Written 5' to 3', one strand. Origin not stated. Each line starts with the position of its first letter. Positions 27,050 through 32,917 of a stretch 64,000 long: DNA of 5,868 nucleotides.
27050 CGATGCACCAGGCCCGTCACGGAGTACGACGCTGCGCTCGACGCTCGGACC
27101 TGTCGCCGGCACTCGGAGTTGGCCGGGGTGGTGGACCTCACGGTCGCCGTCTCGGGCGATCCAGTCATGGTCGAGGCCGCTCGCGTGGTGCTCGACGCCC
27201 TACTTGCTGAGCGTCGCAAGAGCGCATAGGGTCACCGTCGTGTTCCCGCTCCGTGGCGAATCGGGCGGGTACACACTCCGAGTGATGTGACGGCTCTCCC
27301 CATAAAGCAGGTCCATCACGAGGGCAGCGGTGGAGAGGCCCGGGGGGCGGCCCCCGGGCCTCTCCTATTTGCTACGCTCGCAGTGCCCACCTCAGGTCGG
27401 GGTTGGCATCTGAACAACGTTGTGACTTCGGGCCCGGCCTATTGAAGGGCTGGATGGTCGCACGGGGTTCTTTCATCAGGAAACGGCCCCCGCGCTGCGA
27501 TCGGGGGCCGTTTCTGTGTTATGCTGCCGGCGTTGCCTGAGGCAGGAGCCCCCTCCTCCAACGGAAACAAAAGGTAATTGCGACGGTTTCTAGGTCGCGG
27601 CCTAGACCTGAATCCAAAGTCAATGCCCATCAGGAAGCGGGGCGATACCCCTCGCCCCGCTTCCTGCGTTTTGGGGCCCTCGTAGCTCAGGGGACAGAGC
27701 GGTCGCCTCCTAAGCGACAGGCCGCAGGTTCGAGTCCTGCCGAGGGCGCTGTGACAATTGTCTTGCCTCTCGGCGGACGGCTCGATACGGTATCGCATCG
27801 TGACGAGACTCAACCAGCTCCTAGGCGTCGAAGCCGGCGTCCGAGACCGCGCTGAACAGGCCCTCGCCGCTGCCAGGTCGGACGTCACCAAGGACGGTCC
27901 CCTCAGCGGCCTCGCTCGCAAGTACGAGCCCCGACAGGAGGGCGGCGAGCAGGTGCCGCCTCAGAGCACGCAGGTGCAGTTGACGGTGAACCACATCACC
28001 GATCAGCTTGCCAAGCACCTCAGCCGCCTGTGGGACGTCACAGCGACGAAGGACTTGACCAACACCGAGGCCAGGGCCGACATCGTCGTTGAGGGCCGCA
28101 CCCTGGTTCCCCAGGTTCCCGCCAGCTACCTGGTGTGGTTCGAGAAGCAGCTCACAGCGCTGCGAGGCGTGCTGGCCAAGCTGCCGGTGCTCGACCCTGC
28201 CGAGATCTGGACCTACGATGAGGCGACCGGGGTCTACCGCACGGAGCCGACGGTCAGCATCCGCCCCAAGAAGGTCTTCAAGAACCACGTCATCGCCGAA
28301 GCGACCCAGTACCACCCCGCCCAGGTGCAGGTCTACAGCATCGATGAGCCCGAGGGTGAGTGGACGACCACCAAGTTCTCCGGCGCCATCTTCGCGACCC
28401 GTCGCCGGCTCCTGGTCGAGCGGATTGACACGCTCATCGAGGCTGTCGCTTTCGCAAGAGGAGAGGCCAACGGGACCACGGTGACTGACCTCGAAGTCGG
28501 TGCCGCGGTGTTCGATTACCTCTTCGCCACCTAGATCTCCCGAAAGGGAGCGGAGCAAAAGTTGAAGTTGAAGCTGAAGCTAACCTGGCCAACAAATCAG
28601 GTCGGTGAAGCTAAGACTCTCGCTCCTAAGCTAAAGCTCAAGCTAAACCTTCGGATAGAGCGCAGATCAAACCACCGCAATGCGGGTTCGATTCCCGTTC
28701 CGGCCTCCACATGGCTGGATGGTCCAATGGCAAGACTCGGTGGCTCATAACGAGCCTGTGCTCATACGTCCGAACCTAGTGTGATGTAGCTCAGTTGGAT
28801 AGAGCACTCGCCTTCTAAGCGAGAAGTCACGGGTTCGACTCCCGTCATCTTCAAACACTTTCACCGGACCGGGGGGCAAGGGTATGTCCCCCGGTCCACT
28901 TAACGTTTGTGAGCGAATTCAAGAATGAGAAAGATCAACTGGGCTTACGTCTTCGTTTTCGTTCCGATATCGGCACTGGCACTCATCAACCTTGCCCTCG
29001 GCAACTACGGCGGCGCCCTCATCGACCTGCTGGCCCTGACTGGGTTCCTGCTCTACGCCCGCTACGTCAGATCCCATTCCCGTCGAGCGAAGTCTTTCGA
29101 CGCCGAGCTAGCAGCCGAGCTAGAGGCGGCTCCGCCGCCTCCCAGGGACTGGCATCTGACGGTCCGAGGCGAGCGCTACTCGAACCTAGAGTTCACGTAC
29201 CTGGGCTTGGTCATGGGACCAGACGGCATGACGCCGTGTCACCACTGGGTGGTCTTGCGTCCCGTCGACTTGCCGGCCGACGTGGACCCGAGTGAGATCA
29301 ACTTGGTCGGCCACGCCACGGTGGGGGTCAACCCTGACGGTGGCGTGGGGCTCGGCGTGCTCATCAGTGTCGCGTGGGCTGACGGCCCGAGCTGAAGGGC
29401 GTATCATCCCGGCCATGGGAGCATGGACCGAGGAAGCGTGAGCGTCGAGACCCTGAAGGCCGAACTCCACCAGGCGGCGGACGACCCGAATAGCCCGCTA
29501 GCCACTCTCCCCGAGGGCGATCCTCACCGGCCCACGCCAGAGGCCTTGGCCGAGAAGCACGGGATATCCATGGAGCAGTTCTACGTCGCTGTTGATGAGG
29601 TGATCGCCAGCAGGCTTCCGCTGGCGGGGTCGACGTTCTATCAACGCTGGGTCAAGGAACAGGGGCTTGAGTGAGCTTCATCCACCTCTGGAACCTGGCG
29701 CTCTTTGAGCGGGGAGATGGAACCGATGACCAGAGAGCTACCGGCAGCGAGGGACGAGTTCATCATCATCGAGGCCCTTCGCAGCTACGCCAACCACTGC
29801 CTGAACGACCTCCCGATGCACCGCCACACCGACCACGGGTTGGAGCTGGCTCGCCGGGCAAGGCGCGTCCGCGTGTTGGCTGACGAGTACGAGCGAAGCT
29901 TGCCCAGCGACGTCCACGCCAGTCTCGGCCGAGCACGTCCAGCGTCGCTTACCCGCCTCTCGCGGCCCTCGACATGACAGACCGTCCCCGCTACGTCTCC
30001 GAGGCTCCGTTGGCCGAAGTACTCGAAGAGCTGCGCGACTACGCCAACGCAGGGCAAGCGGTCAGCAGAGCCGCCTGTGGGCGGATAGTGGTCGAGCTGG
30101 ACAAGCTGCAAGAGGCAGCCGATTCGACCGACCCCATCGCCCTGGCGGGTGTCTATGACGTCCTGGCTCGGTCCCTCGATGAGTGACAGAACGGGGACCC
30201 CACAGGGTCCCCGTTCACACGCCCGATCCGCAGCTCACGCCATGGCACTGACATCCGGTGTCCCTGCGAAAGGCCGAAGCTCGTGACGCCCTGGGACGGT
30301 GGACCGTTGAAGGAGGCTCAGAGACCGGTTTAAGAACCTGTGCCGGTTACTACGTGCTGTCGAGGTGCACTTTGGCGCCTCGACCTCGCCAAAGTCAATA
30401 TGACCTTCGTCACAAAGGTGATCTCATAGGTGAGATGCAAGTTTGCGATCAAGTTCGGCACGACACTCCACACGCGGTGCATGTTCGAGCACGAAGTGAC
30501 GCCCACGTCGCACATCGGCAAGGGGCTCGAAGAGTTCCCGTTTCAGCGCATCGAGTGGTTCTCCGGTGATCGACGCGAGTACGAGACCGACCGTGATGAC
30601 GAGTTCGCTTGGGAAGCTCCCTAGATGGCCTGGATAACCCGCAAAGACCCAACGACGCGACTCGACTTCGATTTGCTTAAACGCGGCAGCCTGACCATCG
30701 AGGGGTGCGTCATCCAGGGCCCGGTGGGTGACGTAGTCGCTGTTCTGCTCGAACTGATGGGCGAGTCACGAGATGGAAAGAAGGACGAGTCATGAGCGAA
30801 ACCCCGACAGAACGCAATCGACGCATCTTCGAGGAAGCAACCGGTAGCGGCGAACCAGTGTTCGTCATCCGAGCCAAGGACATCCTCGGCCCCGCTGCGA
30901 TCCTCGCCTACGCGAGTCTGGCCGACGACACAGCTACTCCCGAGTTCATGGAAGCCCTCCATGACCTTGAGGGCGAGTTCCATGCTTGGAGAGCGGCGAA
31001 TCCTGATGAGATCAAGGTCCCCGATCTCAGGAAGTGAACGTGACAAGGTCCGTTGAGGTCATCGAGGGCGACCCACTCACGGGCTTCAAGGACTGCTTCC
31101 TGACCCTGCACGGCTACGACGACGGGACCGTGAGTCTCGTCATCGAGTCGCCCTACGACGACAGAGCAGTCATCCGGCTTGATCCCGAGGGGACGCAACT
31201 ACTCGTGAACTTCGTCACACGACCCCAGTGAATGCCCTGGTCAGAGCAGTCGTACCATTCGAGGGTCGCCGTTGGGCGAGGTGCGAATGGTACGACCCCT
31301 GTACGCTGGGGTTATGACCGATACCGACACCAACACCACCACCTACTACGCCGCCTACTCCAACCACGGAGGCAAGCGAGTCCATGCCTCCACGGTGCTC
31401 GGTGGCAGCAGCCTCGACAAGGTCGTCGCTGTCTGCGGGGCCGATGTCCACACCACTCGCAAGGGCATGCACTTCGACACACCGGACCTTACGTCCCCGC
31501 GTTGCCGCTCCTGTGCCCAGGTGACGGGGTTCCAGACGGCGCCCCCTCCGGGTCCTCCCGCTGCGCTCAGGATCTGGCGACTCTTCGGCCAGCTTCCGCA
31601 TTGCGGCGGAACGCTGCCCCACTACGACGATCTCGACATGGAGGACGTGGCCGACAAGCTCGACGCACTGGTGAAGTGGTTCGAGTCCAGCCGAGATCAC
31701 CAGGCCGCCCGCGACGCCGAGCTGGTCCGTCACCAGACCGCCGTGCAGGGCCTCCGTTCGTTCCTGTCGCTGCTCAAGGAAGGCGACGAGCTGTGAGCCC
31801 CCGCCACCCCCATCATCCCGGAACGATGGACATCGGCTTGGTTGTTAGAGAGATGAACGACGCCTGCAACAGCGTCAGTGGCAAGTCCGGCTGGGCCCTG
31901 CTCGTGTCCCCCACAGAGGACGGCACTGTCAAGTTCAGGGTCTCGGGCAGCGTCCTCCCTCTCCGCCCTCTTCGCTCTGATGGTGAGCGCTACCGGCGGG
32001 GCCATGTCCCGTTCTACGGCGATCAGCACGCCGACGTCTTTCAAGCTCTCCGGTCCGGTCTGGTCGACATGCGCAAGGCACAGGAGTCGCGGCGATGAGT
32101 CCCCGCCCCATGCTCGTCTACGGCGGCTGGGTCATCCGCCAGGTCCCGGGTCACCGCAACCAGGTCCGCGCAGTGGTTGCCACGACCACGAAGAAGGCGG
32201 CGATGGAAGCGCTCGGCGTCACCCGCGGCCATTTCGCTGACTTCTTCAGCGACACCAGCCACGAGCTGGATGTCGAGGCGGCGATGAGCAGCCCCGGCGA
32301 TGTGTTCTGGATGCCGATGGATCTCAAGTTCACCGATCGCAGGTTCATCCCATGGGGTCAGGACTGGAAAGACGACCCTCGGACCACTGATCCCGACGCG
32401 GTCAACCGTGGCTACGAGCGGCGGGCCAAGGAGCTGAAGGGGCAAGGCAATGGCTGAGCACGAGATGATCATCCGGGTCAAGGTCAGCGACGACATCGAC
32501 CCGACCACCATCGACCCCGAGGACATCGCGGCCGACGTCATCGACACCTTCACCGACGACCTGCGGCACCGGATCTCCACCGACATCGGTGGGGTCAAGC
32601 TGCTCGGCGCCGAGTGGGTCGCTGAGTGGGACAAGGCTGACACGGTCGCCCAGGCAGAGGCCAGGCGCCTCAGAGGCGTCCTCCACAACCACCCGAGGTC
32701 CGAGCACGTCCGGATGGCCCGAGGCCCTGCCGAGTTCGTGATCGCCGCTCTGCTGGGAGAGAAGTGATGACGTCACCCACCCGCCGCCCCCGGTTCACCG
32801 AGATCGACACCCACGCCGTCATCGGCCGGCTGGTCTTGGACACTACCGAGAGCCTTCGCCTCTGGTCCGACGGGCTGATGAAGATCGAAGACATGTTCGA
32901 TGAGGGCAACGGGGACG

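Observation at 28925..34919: Translationally coupled 15-gene operon of unknown genes ending in the serine integrase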

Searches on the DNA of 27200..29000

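Call 48: search_rna_families(source=window, start=27200, end=29000, threshold=evalue, max_evalue=1)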
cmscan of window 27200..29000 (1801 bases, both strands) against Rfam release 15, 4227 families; matches with E-value up to 1: 13.
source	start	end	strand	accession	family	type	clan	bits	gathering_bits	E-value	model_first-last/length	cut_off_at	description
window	27676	27748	+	RF00005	tRNA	Gene; tRNA;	CL00001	68.5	29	2.3e-14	1-71/71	no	tRNA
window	28780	28853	+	RF00005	tRNA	Gene; tRNA;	CL00001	60.4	29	3.9e-12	1-71/71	no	tRNA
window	27319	27380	+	RF00981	mir-939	Gene; miRNA;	-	25.1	84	0.14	1-82/82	no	mir-939 microRNA precursor family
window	27466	27515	+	RF01388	isrD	Gene; sRNA;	-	22.4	37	0.14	1-51/51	no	isrD Hfq binding RNA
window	28659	28765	+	RF02553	YrlA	Gene; sRNA;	-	21.9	69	0.12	1-114/114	no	Y RNA-like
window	27686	27753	+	RF03078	chrB-a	Cis-reg;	-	21.7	43.9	0.62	1-80/80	no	chrB-a RNA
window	27676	27749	-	RF04354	Plastid-ycf2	Cis-reg;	-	21.1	65.7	0.27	1-75/75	no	Plastid-ycf2 5UTR RNA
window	27329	27368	+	RF00870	mir-423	Gene; miRNA;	-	20.3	71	0.59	1-81/81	no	mir-423 microRNA precursor family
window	27259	27369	+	RF02346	ar35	Gene; sRNA;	-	20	45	0.48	1-144/144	no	Alphaproteobacterial sRNA ar35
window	27308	27389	-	RF03522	mir-4850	Gene; miRNA;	-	19.9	93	0.87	1-89/89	no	mir-4850 microRNA precursor family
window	27274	27400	-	RF01495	ACAT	Cis-reg;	-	18.6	37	0.67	1-147/147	no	Human acetyl-coA cholesterol acyltransferase mRNA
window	27965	28000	-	RF01734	Fluoride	Cis-reg; riboswitch;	-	16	34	0.27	10-46/64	no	Fluoride riboswitch aptamer (crcB RNA motif)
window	28683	28697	+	RF00023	tmRNA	Gene;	CL00001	13.6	47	0.0062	348-362/374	no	transfer-messenger RNA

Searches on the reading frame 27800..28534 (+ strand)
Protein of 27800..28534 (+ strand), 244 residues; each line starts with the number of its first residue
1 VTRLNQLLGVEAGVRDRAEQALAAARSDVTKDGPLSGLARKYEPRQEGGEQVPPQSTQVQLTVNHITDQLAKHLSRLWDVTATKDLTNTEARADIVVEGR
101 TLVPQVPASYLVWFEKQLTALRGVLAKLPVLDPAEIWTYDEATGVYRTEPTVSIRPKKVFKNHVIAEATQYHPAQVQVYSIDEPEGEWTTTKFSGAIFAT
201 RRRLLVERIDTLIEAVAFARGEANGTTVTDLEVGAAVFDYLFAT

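Call 9: search_protein_families(library=pfam, max_evalue=0.01, proteins=[window:27800-28534:+])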
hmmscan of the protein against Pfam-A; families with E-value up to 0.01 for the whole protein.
window:27800-28534:+ (244 aa): 1 family
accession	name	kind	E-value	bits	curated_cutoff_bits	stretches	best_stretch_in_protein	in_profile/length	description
PF25283.1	DUF7873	-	4.5e-90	302.1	27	1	1-242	1-242/244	Family of unknown function (DUF7873)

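Call 11: search_protein_families(library=phrogs, max_evalue=0.01, proteins=[window:27800-28534:+])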
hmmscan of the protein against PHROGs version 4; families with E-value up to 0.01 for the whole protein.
window:27800-28534:+ (244 aa): 0 families

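Call 18: find_related_loci(query=window:27800-28534:+, collection=viral_contigs, flank=10000)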
Query window:27800-28534:+ (244 aa) in viral_contigs; peptide patterns used: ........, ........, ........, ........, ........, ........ (x = any residue, [..] = any of these).
10 stretches matched a pattern; 1 encode a relative of the query (tblastn E <= 1e-3); 1 distinct loci.
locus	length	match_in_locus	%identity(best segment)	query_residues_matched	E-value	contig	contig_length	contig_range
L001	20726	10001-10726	61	2-243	1e-94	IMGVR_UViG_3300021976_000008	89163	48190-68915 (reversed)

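Call 50: search_protein_families(library=pfam, max_evalue=10, proteins=[L001:15942-16175:+])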
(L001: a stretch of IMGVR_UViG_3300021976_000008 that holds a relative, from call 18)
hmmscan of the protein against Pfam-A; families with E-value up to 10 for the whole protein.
L001:15942-16175:+ (77 aa): 1 family
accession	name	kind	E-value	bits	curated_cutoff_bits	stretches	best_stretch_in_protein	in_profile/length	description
PF14976.13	YPEH2ZP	-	0.16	12.6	27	1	51-71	89-109/145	Yippee homolog 2 zinc finger protein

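Call 83: search_protein_families(library=padloc, max_evalue=0.01, proteins=[window:27800-28534:+])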
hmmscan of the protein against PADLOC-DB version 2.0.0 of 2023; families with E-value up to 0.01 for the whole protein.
window:27800-28534:+ (244 aa): 0 families

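Call 111: search_protein_families(library=ncbifam, max_evalue=0.01, proteins=[window:27800-28534:+])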
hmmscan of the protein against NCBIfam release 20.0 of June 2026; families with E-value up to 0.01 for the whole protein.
window:27800-28534:+ (244 aa): 0 families

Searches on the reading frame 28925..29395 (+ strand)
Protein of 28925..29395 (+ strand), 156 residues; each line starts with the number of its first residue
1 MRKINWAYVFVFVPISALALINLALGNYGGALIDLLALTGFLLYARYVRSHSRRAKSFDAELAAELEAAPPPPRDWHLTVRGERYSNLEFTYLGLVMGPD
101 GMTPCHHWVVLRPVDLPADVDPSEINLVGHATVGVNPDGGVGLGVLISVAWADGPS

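Call 9: search_protein_families(library=pfam, max_evalue=0.01, proteins=[window:28925-29395:+])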
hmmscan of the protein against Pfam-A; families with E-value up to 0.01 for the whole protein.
window:28925-29395:+ (156 aa): 0 families

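Call 11: search_protein_families(library=phrogs, max_evalue=0.01, proteins=[window:28925-29395:+])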
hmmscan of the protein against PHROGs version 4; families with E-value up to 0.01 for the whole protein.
window:28925-29395:+ (156 aa): 0 families

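Call 50: search_protein_families(library=pfam, max_evalue=10, proteins=[window:28925-29395:+])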
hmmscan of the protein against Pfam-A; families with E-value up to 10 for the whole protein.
window:28925-29395:+ (156 aa): 0 families

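Call 82: search_protein_families(library=padloc, max_evalue=0.01, proteins=[window:28925-29395:+])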
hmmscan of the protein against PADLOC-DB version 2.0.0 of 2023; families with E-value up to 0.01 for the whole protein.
window:28925-29395:+ (156 aa): 0 families

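Call 111: search_protein_families(library=ncbifam, max_evalue=0.01, proteins=[window:28925-29395:+])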
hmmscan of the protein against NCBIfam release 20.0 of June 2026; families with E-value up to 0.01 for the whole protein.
window:28925-29395:+ (156 aa): 0 families

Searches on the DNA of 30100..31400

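Call 105: search_rna_families(source=window, start=30100, end=31400, threshold=evalue, max_evalue=1)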
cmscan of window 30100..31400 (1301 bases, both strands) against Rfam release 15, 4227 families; matches with E-value up to 1: 0.
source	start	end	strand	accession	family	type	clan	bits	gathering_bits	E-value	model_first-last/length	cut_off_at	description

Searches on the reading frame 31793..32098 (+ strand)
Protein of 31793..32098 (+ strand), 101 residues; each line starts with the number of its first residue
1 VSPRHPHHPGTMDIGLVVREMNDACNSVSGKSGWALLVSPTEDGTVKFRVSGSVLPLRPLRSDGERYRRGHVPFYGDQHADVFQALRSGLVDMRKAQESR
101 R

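Call 10: search_protein_families(library=pfam, max_evalue=0.01, proteins=[window:31793-32098:+])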
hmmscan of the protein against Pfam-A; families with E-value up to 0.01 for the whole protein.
window:31793-32098:+ (101 aa): 0 families

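Call 12: search_protein_families(library=phrogs, max_evalue=0.01, proteins=[window:31793-32098:+])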
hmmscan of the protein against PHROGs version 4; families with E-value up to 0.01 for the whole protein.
window:31793-32098:+ (101 aa): 0 families

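Call 74: find_homologous_proteins(query=A8, max_evalue=0.01)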
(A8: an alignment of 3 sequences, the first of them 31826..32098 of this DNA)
Query A8 (3 sequences) (90 aa, profile of the alignment): 3 proteins with E <= 0.01 among 55 candidates.
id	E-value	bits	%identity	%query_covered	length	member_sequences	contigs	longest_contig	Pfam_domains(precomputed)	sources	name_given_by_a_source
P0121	3.2e-52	192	98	100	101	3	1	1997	-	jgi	-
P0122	5.3e-45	169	58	100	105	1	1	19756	-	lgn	-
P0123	1.5e-19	87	49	94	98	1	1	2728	-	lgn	-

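Call 76: find_encoding_contigs(protein=P0123, flank=5000, max_places=3)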
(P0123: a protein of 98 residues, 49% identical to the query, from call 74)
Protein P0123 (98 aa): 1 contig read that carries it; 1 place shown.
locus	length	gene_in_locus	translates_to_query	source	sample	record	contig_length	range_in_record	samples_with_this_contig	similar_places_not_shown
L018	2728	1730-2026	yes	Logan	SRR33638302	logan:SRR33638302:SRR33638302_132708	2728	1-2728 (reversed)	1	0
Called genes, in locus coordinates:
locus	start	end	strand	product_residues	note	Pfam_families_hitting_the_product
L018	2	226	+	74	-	?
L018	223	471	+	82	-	-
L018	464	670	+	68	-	-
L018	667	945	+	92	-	-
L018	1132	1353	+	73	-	-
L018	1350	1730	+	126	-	-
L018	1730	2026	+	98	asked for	-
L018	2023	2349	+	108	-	-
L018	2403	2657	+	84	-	-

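Call 82: search_protein_families(library=padloc, max_evalue=0.01, proteins=[window:31826-32098:+])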
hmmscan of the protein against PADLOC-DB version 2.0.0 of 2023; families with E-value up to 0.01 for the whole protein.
window:31826-32098:+ (90 aa): 0 families

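Call 111: search_protein_families(library=ncbifam, max_evalue=0.01, proteins=[window:31826-32098:+])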
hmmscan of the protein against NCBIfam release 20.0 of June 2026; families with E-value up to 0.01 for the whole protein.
window:31826-32098:+ (90 aa): 0 families

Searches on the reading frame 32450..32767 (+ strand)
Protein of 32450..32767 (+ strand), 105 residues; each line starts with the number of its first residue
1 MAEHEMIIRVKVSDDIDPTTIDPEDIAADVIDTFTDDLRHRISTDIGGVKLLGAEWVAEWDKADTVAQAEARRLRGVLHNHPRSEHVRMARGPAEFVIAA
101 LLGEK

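Call 10: search_protein_families(library=pfam, max_evalue=0.01, proteins=[window:32450-32767:+])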
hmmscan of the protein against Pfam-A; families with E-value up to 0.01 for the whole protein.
window:32450-32767:+ (105 aa): 0 families

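Call 12: search_protein_families(library=phrogs, max_evalue=0.01, proteins=[window:32450-32767:+])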
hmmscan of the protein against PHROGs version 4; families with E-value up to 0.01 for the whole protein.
window:32450-32767:+ (105 aa): 0 families

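Call 50: search_protein_families(library=pfam, max_evalue=10, proteins=[window:32450-32767:+])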
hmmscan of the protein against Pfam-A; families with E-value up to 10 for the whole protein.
window:32450-32767:+ (105 aa): 0 families

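Call 82: search_protein_families(library=padloc, max_evalue=0.01, proteins=[window:32450-32767:+])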
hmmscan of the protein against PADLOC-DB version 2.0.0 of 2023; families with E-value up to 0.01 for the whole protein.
window:32450-32767:+ (105 aa): 0 families

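Call 84: search_protein_representatives(protein=window:32450-32767:+)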
Query: 105 residues. Proteins with E-value up to 0.001 (for the whole library): 6; up to 1e-10: 3; up to 1e-30: 0. The best 6 are listed.
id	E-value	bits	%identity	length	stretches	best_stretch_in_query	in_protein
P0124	1.4e-28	115.1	66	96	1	5-103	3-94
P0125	1.0e-22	96.4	55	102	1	5-104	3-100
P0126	2.4e-14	69.5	67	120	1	8-58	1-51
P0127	6.7e-10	55.2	51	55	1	7-58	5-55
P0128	1.2e-05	41.6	50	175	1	4-57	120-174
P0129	1.8e-04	37.8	31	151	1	3-72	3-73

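Call 111: search_protein_families(library=ncbifam, max_evalue=0.01, proteins=[window:32450-32767:+])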
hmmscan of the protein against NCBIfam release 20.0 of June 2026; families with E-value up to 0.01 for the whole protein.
window:32450-32767:+ (105 aa): 0 families
